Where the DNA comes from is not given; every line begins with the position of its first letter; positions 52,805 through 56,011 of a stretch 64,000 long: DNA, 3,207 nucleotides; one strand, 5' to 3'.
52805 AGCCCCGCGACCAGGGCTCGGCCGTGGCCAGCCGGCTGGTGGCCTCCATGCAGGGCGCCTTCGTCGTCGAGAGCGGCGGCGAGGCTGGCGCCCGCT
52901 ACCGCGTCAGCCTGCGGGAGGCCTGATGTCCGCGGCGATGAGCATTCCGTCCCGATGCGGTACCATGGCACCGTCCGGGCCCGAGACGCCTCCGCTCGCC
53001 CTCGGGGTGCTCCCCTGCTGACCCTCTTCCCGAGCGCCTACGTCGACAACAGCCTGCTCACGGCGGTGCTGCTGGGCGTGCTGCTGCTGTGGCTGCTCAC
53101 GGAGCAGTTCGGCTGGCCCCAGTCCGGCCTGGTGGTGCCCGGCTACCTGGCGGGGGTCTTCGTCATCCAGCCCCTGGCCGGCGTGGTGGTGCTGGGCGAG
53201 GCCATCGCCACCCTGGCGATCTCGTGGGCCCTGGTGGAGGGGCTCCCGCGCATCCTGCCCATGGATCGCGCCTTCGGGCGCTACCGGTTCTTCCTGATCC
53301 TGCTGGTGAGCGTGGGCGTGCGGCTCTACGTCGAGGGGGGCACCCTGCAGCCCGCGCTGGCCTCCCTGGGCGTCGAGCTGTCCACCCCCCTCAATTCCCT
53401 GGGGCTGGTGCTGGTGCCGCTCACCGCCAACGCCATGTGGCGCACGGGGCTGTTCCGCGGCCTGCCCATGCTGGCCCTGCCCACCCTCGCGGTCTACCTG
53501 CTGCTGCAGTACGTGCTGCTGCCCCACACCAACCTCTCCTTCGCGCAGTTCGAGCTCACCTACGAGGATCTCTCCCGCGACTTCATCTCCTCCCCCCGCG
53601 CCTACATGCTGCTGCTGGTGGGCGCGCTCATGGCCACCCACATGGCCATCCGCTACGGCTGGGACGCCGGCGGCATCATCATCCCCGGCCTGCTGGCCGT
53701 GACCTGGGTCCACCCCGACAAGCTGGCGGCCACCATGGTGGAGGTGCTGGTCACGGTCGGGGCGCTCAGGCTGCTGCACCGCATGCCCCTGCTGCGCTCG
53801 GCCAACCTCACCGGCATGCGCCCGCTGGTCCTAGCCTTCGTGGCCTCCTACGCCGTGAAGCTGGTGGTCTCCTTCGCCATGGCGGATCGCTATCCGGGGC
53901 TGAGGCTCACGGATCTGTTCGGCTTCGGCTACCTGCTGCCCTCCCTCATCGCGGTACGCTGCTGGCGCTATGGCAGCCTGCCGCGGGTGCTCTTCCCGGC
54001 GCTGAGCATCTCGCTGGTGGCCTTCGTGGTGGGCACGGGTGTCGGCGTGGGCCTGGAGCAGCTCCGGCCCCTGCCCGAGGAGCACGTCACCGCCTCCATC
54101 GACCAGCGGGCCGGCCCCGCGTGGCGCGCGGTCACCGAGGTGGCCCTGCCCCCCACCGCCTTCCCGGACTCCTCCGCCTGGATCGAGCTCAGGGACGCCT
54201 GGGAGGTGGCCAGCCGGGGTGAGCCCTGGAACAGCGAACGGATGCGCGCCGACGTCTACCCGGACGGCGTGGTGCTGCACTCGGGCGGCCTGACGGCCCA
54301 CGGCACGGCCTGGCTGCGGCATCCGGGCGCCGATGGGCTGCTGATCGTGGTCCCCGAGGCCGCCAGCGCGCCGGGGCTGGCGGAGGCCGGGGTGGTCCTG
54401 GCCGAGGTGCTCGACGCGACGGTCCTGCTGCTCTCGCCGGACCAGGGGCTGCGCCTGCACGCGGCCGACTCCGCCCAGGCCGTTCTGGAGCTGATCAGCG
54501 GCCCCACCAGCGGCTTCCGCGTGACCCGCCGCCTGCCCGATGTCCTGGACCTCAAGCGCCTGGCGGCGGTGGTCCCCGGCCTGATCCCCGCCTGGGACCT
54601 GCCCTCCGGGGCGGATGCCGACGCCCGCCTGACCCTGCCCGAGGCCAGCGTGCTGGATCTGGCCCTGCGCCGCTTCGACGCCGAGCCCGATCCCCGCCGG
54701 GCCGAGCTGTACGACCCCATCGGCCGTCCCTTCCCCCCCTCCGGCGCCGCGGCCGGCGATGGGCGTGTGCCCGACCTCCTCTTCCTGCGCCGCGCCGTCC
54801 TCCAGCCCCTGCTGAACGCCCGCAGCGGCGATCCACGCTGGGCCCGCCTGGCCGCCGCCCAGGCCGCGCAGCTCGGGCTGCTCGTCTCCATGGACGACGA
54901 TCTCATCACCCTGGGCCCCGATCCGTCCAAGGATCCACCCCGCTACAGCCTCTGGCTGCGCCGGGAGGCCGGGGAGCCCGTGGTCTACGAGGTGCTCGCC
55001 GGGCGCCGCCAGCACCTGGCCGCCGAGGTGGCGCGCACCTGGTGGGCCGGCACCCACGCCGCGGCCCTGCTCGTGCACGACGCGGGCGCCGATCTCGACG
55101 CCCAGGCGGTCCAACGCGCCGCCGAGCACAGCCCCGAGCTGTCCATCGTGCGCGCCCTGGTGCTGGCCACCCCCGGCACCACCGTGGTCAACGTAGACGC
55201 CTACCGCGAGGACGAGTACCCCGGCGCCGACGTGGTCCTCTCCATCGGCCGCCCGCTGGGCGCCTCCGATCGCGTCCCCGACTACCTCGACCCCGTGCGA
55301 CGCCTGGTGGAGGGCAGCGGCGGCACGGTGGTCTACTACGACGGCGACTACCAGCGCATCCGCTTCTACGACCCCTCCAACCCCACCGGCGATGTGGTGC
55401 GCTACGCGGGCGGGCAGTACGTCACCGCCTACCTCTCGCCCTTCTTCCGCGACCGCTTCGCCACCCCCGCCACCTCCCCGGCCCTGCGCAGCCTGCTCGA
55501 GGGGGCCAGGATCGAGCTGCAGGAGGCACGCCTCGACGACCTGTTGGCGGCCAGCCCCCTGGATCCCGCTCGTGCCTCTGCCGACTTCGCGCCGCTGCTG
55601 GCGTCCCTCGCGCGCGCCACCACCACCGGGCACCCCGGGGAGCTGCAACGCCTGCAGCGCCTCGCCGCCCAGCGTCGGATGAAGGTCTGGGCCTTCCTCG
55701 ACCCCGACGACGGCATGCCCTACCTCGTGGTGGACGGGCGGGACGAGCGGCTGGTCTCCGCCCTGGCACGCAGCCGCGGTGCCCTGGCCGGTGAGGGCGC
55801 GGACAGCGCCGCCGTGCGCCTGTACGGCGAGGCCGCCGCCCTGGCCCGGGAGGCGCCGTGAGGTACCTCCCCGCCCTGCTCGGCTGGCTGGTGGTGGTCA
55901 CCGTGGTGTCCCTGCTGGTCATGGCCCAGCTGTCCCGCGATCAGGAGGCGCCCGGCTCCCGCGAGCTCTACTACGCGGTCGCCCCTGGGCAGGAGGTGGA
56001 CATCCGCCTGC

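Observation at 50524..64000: Six-gene coupled operon built around a tandem PgsC/CapC-like membrane protein: possible novel envelope-polymer system lacking a PgsB ligase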

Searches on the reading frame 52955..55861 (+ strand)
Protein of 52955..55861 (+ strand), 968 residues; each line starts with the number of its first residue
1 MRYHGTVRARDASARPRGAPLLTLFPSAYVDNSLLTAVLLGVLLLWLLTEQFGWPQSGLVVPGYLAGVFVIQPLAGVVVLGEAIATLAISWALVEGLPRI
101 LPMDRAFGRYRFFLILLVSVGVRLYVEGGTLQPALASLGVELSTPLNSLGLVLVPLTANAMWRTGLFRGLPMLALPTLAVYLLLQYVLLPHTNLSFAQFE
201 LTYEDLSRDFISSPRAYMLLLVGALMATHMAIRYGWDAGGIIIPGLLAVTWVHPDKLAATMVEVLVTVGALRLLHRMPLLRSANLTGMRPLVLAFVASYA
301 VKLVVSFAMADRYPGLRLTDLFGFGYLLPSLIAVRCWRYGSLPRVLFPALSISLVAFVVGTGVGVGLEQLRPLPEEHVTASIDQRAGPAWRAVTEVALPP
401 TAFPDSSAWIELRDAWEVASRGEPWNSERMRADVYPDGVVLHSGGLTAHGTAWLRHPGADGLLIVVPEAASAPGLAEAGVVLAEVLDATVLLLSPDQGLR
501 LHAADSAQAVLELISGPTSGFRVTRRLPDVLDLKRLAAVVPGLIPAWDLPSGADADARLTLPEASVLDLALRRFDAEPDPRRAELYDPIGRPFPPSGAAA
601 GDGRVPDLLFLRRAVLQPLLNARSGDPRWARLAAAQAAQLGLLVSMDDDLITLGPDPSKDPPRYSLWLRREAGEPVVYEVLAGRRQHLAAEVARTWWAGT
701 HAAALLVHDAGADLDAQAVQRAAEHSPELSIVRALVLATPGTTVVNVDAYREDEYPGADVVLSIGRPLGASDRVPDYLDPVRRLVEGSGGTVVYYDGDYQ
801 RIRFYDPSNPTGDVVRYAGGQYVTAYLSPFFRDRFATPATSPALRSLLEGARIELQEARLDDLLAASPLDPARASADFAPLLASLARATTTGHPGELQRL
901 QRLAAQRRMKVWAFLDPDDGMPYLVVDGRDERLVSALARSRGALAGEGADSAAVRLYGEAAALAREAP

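Call 5: search_protein_families(library=pfam, proteins=[window:52955-55861:+], max_evalue=0.1)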
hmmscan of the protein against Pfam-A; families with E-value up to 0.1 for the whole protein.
window:52955-55861:+ (968 aa): 1 family
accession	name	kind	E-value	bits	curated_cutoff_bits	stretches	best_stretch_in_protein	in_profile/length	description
PF14102.11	Caps_synth_CapC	-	1e-36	126.4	27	2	222-344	1-118/119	Capsule biosynthesis CapC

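Call 6: search_protein_families(library=ncbifam, proteins=[window:52955-55861:+], max_evalue=0.1)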
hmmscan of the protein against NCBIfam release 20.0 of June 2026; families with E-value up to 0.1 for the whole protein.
window:52955-55861:+ (968 aa): 1 family
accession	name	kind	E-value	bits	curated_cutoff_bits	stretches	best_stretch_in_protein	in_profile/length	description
TIGR04011.1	poly_gGlu_PgsC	equivalog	1.6e-14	54.3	96.45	2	39-179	2-130/132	poly-gamma-glutamate biosynthesis protein PgsC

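Call 8: find_homologous_proteins(query=window:52955-55861:+)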
Query window:52955-55861:+ (968 aa): 377 proteins with E <= 0.001 among 8000 candidates; the best 120 are listed.
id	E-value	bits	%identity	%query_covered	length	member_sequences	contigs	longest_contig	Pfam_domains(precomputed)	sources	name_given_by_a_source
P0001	0.0e+0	2120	100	100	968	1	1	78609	PF14102.12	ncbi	ncbi:MAG: poly-gamma-glutamate biosynthesis protein PgsC/CapC [Pseudomonadota bacterium]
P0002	0.0e+0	1832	87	99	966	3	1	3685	PF14102.12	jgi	-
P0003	0.0e+0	1498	73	97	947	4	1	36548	PF14102.12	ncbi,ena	-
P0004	0.0e+0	1490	72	97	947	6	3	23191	PF14102.12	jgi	jgi:hypothetical protein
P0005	0.0e+0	1479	70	98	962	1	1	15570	PF14102.12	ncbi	-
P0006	0.0e+0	1471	71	97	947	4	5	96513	PF14102.12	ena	-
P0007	0.0e+0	1454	70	97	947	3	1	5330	PF14102.12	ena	-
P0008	0.0e+0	1450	71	97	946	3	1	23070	PF14102.12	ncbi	-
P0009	0.0e+0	1438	71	96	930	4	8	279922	PF14102.12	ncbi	-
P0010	0.0e+0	1429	69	98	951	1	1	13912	PF14102.12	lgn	-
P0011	0.0e+0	1422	71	96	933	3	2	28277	PF14102.12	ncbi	-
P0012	0.0e+0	1417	70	96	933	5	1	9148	PF14102.12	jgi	jgi:hypothetical protein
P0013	0.0e+0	1401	68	100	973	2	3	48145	PF14102.12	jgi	-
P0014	0.0e+0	1393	69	96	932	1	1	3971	PF14102.12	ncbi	-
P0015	0.0e+0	1309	64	97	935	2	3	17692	PF14102.12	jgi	-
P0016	0.0e+0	1120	58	97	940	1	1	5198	PF14102.12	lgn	-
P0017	9.8e-286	969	52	96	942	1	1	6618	PF14102.12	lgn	-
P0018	8.2e-269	913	51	96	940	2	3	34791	PF14102.12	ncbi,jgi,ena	-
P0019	1.7e-235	803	46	95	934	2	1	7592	PF14102.12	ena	-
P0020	2.9e-235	802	46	98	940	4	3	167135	PF14102.12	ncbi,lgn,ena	-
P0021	4.8e-235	801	46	95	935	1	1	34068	PF14102.12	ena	-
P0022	5.8e-233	794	46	94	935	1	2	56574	PF14102.12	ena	-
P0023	5.6e-232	791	46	95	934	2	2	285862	PF14102.12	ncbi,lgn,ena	-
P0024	1.9e-231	789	47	96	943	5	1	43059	PF14102.12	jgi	jgi:hypothetical protein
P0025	2.3e-231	789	47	98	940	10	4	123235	PF14102.12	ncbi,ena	-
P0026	8.8e-231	787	46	95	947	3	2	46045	PF14102.12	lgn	-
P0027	7.9e-227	774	46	95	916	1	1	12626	PF14102.12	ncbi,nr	ncbi:MAG: poly-gamma-glutamate biosynthesis protein PgsC/CapC [Myxococcota bacterium]|nr:poly-gamma-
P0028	5.6e-225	768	46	95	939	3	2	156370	PF14102.12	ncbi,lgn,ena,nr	ncbi:MAG: poly-gamma-glutamate biosynthesis protein PgsC/CapC [Myxococcota bacterium]|nr:poly-gamma-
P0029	7.9e-225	767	46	96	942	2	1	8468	PF14102.12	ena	-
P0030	3.8e-223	762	45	96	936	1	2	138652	PF14102.12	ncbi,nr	ncbi:MAG: hypothetical protein GY913_06905 [Proteobacteria bacterium]|nr:hypothetical protein [Pseud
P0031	4.1e-223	762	45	95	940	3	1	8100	PF14102.12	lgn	-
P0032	4.0e-218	745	45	95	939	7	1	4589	PF14102.12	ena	-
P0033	6.4e-217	741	45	95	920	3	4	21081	PF14102.12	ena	-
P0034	2.5e-216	739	45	95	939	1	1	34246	PF14102.12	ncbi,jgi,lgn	ncbi:MAG: hypothetical protein ACI9VR_000412 [Cognaticolwellia sp.]|jgi:hypothetical protein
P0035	1.9e-212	726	44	95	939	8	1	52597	PF14102.12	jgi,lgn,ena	-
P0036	1.7e-210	720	45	95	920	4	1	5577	PF14102.12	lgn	-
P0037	2.3e-210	719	44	96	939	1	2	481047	PF14102.12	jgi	jgi:hypothetical protein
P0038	7.1e-210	718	42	96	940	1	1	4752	PF14102.12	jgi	-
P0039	3.2e-209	716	44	95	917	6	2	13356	PF14102.12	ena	-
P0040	1.7e-208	713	43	95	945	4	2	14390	PF14102.12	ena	-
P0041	8.3e-205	701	42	93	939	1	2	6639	PF14102.12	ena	-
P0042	1.2e-204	700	41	97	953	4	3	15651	PF14102.12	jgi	jgi:hypothetical protein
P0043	1.8e-204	700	42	93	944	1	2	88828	PF14102.12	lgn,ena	-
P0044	3.5e-201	689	42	96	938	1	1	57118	PF14102.12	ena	-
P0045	5.6e-201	688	40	97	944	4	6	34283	PF14102.12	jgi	jgi:hypothetical protein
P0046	1.8e-171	591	38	95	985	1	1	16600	PF14102.12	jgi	jgi:hypothetical protein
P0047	7.4e-165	569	37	95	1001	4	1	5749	PF14102.12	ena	-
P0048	6.3e-139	483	38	94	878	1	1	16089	PF14102.12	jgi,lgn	jgi:hypothetical protein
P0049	8.4e-130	453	36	91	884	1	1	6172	PF14102.12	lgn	-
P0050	1.0e-125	439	36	91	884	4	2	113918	PF14102.12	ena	-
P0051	3.3e-109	385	35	95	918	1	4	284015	PF14102.12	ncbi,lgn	-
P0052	4.4e-109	384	42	54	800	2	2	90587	PF14102.12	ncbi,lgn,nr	ncbi:MAG: poly-gamma-glutamate biosynthesis protein PgsC/CapC [Alphaproteobacteria bacterium]|nr:pol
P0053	4.0e-107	378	42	54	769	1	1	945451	PF14102.12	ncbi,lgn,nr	ncbi:MAG: poly-gamma-glutamate biosynthesis protein PgsC/CapC [Alphaproteobacteria bacterium]|nr:pol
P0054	8.1e-107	377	38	81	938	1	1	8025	PF14102.12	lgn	-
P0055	1.1e-106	376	49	38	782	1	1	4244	PF14102.12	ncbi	-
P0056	3.2e-106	375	33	14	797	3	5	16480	PF14102.12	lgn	-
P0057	4.4e-104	368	52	36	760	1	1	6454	PF14102.12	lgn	-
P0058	1.5e-103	366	35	91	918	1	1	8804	PF14102.12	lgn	-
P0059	1.5e-102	363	35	90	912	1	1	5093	PF14102.12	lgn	-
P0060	2.9e-102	362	36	84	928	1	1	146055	PF14102.12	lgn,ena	-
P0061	2.9e-102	362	38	82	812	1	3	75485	PF14102.12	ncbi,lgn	-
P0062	1.3e-101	360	52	36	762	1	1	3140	PF14102.12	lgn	-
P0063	2.9e-100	355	50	36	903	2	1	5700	PF14102.12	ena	-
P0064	3.0e-100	355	35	94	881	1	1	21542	PF14102.12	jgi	jgi:hypothetical protein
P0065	7.1e-100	354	34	95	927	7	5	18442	PF14102.12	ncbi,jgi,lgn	jgi:hypothetical protein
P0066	2.2e-99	352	36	86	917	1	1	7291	PF14102.12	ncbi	-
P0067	7.4e-98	347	35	94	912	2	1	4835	PF14102.12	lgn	-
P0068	7.7e-98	347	36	81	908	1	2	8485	PF14102.12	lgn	-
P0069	9.8e-98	347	51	35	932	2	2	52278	PF14102.12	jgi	-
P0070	1.2e-97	346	39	63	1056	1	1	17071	PF14102.12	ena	-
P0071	1.6e-97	346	38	62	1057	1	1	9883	PF14102.12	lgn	-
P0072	1.8e-97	346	52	37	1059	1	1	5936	PF14102.12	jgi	jgi:gamma-polyglutamate biosynthesis protein CapC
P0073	2.6e-97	345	37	84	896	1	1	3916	PF14102.12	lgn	-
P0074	6.0e-97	344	51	38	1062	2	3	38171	PF14102.12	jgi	-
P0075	6.8e-97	344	37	84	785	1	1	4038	PF14102.12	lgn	-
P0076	3.7e-96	341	36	88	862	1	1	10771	PF14102.12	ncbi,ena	-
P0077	6.3e-96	341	36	84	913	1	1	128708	PF14102.12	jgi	jgi:hypothetical protein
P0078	1.7e-95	339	49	39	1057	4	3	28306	PF14102.12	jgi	-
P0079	1.8e-95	339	51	36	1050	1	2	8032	PF14102.12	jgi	-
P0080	2.7e-95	339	50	35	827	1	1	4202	PF14102.12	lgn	-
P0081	3.0e-95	338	36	83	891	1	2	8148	PF14102.12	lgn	-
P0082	4.8e-95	338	34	94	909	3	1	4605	PF14102.12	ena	-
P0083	5.4e-95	338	52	36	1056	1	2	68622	PF14102.12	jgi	-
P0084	6.9e-95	337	35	91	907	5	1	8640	PF14102.12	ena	-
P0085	1.1e-94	337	51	37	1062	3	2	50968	PF14102.12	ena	-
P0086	2.0e-94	336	39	55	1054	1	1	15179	PF14102.12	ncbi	-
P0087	7.2e-94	334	43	49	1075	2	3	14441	PF14102.12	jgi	-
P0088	8.2e-94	334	51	35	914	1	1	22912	PF14102.12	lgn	-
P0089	1.0e-93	333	34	96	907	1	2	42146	PF14102.12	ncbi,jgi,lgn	ncbi:MAG: hypothetical protein ACI8PZ_000790 [Myxococcota bacterium]|jgi:hypothetical protein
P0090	4.5e-93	331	50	36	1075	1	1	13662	PF14102.12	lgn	-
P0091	5.6e-93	331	51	35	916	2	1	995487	PF14102.12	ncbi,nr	ncbi:MAG: poly-gamma-glutamate biosynthesis protein PgsC/CapC [Alphaproteobacteria bacterium]|nr:pol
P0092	6.4e-93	331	36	84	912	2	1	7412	PF14102.12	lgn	-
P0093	2.2e-92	329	35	85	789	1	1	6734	PF14102.12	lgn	-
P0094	2.6e-92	329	52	35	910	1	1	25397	PF14102.12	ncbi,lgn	ncbi:MAG: poly-gamma-glutamate biosynthesis protein PgsC/CapC [Myxococcota bacterium]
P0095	5.6e-92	328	50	35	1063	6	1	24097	PF14102.12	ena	-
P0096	6.4e-92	327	35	84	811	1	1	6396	PF14102.12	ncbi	ncbi:MAG: hypothetical protein D6798_07135, partial [Deltaproteobacteria bacterium]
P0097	7.9e-91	324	35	82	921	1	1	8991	PF14102.12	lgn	-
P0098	1.8e-90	323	33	94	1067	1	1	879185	PF14102.12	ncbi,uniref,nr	ncbi:poly-gamma-glutamate biosynthesis protein PgsC/CapC [Pyxidicoccus trucidator]|uniref:poly-gamma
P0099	2.0e-90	322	51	36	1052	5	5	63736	PF14102.12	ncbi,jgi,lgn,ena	-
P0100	2.7e-90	322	43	43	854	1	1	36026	PF14102.12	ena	-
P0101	1.3e-89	320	35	87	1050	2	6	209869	PF14102.12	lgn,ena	-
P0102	2.9e-89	319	49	37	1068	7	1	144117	PF14102.12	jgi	jgi:hypothetical protein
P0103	8.8e-89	317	49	38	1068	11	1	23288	PF14102.12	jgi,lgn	-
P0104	1.5e-88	316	40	55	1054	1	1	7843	PF14102.12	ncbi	-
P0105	1.9e-88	316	42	49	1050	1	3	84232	PF14102.12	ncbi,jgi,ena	-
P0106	3.9e-88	315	37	62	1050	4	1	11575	PF14102.12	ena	-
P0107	4.5e-88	315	33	94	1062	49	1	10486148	PF14102.12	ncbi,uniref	ncbi:poly-gamma-glutamate biosynthesis protein PgsC/CapC [Corallococcus exiguus]|uniref:poly-gamma-g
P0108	8.1e-88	314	48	38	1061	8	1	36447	PF14102.12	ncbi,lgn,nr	ncbi:MAG: hypothetical protein EOO71_13155 [Myxococcaceae bacterium]|nr:MAG: hypothetical protein EO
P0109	1.1e-87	313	48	38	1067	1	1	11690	PF14102.12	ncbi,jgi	jgi:hypothetical protein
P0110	2.6e-87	312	48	38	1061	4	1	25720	PF14102.12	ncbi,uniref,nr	ncbi:hypothetical protein D7V97_15185 [Corallococcus sp. CA053C]|uniref:poly-gamma-glutamate biosynt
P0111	2.7e-87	312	50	36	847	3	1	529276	PF14102.12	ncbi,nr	ncbi:MAG: poly-gamma-glutamate biosynthesis protein PgsC/CapC [Alphaproteobacteria bacterium]|nr:pol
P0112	3.7e-87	312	33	94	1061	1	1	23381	PF14102.12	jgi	jgi:gamma-polyglutamate biosynthesis protein CapC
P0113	9.4e-87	310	42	51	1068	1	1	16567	PF14102.12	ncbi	-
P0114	1.0e-86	310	37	68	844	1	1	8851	PF14102.12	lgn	-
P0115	1.2e-86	310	46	35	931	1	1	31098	PF14102.12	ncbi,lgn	-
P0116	1.7e-86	309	46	38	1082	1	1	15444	PF14102.12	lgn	-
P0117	2.3e-86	309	43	49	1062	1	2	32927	PF14102.12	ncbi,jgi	jgi:hypothetical protein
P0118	3.2e-86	309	32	94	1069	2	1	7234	PF14102.12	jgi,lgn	-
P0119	4.9e-86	308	32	94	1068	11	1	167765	PF14102.12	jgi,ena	-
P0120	5.8e-86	308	33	94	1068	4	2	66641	PF14102.12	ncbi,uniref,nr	ncbi:hypothetical protein HPC49_05380 [Pyxidicoccus fallax]|uniref:Uncharacterized protein n=1 Tax=P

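Call 9: find_encoding_contigs(protein=P0001, flank=10000, max_places=3)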
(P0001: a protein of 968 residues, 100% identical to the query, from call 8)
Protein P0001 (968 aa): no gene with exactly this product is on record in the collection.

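Call 10: find_encoding_contigs(protein=P0107, flank=10000, max_places=3)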
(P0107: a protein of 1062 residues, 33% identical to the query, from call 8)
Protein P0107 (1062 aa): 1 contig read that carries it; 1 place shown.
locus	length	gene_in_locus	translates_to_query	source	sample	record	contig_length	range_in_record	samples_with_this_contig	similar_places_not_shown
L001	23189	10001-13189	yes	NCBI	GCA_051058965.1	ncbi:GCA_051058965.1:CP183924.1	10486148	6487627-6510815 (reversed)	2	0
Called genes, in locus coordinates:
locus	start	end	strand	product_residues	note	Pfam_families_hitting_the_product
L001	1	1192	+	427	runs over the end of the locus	-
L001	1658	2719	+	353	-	PF18723:HMUDK_hel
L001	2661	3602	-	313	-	PF18722:MazG_C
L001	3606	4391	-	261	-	-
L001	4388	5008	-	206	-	PF00112:Peptidase_C1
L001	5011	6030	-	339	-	PF06114:Peptidase_M78, PF09394:Inhibitor_I42 (weak)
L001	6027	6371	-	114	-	PF13744:HTH_37 (weak), PF13560:HTH_31, PF12844:HTH_19, PF01381:HTH_3, PF13413:HTH_25 (weak)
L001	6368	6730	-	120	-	-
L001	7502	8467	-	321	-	PF13551:HTH_29, PF13565:HTH_32, PF07592:DDE_Tnp_ISAZ013 (faint), PF13592:HTH_33 (faint), PF13358:DDE_3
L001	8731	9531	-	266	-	PF17837:4PPT_N, PF01648:ACPS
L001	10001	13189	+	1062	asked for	PF14102:Caps_synth_CapC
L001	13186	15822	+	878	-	-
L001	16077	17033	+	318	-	-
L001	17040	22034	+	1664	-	-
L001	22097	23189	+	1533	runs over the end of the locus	-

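Call 13: find_encoding_contigs(protein=P0009, flank=10000, max_places=2)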
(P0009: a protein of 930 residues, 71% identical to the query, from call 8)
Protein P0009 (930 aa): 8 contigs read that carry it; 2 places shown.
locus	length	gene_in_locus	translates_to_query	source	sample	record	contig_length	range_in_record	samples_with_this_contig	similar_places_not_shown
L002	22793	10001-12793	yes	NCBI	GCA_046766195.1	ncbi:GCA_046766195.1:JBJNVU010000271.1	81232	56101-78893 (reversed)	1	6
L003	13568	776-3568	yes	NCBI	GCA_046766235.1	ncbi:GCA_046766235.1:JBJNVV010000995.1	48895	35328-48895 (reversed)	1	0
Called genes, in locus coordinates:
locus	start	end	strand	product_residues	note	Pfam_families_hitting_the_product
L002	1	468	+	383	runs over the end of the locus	-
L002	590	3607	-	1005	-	PF00069:Pkinase, PF07714:PK_Tyr_Ser-Thr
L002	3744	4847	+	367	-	PF13462:Thioredoxin_4, PF13098:Thioredoxin_2 (weak), PF01323:DSBA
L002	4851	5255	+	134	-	PF01451:LMWPc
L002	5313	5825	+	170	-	PF00578:AhpC-TSA, PF08534:Redoxin, PF00085:Thioredoxin (faint), PF13098:Thioredoxin_2, PF13905:Thioredoxin_8 (weak)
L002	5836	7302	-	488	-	-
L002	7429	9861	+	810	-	-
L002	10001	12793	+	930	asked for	PF14102:Caps_synth_CapC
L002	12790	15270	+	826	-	-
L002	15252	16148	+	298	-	-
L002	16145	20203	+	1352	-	-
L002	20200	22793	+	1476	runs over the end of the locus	-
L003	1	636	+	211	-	?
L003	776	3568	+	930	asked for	PF14102:Caps_synth_CapC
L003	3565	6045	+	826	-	-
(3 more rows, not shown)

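Call 19: search_solved_structures(query=A1, max_evalue=10, show_alignments=2)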
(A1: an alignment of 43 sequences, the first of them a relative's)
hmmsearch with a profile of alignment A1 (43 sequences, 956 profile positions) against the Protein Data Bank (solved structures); distinct sequences matched with E-value up to 10: 2.
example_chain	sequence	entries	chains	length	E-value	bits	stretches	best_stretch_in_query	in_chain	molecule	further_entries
5npu_A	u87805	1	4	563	1.3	10.6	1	346-476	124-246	ANC27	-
9ya0_FA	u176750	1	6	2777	5.3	8.6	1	354-620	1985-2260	FLM1, TGME49_271780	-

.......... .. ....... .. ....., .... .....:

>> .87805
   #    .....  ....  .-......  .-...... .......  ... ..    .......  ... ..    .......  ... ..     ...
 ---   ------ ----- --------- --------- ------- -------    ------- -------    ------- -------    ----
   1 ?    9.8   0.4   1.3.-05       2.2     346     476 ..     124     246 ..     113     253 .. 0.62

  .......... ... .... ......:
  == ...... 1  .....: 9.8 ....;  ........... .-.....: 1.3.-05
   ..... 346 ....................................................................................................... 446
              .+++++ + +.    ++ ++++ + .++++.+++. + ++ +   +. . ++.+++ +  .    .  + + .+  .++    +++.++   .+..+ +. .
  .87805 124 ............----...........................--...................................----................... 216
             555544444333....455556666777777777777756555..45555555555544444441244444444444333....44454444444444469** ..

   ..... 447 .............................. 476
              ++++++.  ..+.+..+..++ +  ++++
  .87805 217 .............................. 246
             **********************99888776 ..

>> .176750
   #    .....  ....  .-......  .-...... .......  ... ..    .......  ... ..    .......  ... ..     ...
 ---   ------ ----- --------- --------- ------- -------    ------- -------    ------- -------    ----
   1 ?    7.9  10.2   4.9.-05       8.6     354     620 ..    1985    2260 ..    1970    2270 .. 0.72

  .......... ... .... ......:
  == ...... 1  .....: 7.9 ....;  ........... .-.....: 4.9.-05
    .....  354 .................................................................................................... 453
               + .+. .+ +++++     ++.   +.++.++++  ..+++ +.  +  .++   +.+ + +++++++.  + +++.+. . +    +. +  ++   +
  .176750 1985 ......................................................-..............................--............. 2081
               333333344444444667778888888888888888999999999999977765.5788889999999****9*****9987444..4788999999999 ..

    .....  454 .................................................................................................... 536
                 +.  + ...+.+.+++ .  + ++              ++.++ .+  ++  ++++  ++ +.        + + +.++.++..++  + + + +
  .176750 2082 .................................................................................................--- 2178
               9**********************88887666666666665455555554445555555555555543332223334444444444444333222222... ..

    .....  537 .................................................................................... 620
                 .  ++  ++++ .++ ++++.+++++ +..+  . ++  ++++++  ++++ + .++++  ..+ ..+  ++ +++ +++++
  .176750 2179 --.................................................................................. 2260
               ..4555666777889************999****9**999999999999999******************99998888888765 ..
